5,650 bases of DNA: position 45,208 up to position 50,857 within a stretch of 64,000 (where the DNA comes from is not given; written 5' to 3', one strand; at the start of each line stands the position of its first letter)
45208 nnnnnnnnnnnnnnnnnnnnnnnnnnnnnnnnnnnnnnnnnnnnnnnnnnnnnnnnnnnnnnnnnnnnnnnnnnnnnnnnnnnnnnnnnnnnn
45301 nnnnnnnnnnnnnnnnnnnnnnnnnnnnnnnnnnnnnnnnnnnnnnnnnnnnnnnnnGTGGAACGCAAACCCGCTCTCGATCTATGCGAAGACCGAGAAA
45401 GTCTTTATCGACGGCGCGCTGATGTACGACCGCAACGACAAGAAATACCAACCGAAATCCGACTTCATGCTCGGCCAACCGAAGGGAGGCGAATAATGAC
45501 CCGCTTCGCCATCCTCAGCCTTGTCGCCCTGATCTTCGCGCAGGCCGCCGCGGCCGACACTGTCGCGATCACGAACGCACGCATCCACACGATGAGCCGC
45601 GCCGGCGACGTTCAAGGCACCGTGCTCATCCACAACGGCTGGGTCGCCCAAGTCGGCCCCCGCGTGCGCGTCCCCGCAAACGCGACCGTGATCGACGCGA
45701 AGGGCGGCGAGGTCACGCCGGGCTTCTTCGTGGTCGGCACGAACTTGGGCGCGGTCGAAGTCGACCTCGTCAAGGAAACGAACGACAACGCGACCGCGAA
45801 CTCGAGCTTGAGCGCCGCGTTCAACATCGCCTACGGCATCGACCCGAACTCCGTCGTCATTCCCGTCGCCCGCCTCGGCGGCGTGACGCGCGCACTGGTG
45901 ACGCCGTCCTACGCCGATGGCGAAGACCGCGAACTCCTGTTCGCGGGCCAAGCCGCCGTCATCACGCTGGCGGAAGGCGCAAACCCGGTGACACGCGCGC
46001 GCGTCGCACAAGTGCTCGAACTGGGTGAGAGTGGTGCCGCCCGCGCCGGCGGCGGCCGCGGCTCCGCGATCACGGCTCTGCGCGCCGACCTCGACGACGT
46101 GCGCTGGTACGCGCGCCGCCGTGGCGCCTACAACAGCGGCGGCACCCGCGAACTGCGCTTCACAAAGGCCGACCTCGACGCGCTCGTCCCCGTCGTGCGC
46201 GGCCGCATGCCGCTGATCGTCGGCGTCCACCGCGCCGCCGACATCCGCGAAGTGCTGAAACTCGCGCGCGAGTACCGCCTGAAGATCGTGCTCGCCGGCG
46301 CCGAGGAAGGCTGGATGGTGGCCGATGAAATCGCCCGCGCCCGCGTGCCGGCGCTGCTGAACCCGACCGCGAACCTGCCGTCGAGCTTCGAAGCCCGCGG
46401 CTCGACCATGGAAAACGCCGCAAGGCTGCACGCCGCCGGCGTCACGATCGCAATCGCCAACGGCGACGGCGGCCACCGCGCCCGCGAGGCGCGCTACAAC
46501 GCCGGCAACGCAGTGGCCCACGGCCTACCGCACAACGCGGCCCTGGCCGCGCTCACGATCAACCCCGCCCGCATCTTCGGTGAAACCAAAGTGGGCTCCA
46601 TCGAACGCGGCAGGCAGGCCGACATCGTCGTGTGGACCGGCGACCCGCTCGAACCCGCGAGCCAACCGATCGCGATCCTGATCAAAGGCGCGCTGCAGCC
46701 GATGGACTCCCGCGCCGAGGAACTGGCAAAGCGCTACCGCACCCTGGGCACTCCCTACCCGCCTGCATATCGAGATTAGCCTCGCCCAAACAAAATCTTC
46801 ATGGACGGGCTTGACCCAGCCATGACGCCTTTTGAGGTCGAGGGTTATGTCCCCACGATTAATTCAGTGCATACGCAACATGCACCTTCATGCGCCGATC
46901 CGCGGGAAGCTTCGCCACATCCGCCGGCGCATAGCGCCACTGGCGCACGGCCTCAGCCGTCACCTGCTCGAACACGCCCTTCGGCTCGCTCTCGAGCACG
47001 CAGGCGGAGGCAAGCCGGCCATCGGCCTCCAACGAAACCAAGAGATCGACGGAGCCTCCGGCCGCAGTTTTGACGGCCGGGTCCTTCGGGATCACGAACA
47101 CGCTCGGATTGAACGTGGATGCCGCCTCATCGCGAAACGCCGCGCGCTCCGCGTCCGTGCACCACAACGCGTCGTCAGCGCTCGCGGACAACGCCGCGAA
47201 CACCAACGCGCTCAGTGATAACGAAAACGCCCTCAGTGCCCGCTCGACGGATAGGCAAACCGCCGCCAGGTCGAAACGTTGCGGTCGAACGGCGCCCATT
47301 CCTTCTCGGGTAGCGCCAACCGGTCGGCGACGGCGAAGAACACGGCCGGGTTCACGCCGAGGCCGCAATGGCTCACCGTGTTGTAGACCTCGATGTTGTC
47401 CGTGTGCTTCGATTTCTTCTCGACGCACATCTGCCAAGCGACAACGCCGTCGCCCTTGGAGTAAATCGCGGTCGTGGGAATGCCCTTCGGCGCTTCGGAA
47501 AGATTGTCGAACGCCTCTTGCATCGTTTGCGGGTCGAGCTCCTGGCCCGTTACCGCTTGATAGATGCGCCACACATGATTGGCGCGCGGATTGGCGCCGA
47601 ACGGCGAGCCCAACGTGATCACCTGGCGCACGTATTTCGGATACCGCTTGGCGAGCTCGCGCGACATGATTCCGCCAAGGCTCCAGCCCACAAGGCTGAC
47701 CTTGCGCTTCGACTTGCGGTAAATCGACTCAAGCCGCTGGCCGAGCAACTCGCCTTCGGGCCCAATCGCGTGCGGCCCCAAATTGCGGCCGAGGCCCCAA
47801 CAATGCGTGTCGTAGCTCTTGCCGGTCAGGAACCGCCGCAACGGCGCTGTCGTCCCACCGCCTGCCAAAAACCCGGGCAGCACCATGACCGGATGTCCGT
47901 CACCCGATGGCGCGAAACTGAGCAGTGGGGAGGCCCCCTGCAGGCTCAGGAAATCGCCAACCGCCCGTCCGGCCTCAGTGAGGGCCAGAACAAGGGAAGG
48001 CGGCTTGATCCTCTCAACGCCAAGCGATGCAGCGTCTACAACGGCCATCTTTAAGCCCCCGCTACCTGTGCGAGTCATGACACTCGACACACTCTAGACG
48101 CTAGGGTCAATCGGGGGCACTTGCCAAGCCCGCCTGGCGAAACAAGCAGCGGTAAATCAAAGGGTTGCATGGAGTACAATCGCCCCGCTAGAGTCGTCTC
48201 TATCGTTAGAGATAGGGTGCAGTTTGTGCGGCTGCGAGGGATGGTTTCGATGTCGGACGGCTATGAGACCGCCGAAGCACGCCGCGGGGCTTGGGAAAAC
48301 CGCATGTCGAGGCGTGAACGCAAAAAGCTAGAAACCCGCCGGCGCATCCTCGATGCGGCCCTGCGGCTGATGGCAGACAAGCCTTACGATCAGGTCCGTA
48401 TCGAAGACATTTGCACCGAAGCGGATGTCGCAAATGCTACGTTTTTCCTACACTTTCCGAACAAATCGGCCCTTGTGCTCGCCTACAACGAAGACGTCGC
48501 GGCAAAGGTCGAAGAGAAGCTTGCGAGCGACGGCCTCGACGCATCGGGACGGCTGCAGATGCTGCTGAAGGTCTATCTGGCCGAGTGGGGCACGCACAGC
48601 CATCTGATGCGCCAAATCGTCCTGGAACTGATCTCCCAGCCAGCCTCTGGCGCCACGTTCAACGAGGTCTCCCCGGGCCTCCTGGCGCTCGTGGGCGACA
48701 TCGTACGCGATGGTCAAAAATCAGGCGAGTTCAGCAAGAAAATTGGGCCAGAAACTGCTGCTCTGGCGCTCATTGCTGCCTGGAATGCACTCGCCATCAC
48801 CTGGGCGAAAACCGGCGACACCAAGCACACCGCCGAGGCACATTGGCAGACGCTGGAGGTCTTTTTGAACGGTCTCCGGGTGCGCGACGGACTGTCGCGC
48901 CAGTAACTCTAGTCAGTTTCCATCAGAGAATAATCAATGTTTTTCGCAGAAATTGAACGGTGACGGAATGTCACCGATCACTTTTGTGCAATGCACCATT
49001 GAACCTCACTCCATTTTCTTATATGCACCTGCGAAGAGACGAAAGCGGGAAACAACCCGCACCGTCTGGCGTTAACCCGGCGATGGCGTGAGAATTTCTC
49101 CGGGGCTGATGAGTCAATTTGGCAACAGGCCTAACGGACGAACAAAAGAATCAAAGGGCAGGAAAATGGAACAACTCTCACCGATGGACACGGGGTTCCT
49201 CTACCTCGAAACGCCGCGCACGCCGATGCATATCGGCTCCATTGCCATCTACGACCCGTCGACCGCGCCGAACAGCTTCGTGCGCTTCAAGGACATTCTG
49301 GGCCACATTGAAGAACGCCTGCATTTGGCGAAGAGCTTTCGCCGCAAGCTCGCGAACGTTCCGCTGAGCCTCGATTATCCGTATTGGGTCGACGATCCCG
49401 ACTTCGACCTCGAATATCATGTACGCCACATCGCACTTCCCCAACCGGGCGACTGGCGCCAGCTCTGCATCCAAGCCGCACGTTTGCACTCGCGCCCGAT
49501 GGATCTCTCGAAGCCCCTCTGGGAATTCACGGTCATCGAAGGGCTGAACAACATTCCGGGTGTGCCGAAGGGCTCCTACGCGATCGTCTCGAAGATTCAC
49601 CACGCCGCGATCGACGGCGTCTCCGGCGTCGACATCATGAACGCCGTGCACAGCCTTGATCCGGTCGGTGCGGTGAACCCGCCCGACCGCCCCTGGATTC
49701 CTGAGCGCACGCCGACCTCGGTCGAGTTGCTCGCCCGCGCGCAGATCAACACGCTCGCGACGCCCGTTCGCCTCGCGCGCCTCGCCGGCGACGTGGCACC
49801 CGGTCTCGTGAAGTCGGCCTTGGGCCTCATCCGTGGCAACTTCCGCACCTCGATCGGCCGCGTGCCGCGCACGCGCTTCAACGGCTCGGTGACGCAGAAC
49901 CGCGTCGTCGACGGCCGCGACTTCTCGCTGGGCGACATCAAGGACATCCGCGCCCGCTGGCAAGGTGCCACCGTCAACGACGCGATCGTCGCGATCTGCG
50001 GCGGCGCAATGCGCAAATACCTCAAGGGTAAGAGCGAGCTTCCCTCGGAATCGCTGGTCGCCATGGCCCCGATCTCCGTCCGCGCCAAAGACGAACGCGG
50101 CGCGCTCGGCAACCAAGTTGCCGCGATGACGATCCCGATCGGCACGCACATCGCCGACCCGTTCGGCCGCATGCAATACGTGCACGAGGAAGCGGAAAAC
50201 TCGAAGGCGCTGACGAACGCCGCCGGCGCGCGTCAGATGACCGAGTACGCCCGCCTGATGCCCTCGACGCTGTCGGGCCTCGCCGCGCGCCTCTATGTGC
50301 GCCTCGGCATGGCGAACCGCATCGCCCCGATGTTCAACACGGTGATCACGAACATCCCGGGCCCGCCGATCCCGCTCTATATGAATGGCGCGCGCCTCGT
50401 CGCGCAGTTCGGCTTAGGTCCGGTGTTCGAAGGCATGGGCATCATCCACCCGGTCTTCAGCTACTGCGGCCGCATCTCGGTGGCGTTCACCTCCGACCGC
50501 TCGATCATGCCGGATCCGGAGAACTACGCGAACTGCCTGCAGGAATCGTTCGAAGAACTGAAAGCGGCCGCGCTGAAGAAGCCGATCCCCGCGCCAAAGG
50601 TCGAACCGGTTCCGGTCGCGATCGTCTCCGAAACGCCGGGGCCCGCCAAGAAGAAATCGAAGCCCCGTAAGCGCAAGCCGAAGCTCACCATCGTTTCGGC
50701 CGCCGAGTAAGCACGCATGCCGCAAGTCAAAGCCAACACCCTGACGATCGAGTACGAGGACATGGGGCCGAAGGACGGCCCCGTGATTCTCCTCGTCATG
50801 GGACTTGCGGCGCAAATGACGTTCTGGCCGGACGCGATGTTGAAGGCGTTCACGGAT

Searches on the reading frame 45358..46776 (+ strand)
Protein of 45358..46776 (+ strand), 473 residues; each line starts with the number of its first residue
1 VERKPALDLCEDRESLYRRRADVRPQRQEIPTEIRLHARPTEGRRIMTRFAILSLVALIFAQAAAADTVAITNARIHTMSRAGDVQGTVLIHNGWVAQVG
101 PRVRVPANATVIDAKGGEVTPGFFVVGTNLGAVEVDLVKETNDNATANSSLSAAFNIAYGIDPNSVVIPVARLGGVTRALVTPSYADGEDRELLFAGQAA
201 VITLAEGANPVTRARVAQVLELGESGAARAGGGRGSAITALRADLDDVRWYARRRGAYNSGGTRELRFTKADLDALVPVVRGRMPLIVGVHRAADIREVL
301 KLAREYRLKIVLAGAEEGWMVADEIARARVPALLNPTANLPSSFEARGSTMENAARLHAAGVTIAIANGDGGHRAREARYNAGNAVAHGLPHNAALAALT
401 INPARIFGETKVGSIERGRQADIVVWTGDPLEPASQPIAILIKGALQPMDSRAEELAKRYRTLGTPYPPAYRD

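Call 86: search_protein_families(library=pfam, proteins=[window:45358-46776:+], max_evalue=0.00001)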
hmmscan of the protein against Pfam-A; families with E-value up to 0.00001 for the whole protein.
window:45358-46776:+ (473 aa): 2 families
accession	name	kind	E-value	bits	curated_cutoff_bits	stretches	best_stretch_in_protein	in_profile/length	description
PF01979.26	Amidohydro_1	-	6e-12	45.9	25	1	328-430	216-322/345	Amidohydrolase family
PF07969.17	Amidohydro_3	-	4.8e-09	36.6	29.7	1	388-431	405-449/472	Amidohydrolase family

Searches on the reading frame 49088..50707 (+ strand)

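Call 86: search_protein_families(library=pfam, proteins=[window:49088-50707:+], max_evalue=0.00001)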
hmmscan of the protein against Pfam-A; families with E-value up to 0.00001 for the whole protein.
window:49088-50707:+ (540 aa): 2 families
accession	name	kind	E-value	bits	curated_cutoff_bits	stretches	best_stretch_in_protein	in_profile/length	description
PF03007.21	WS_DGAT_cat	-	9.5e-64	216.1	23.6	1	30-299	1-262/263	Wax ester synthase/diacylglycerol acyltransferase catalytic domain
PF06974.18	WS_DGAT_C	-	9.3e-31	107.3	20.7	1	341-492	2-145/145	WS/DGAT C-terminal domain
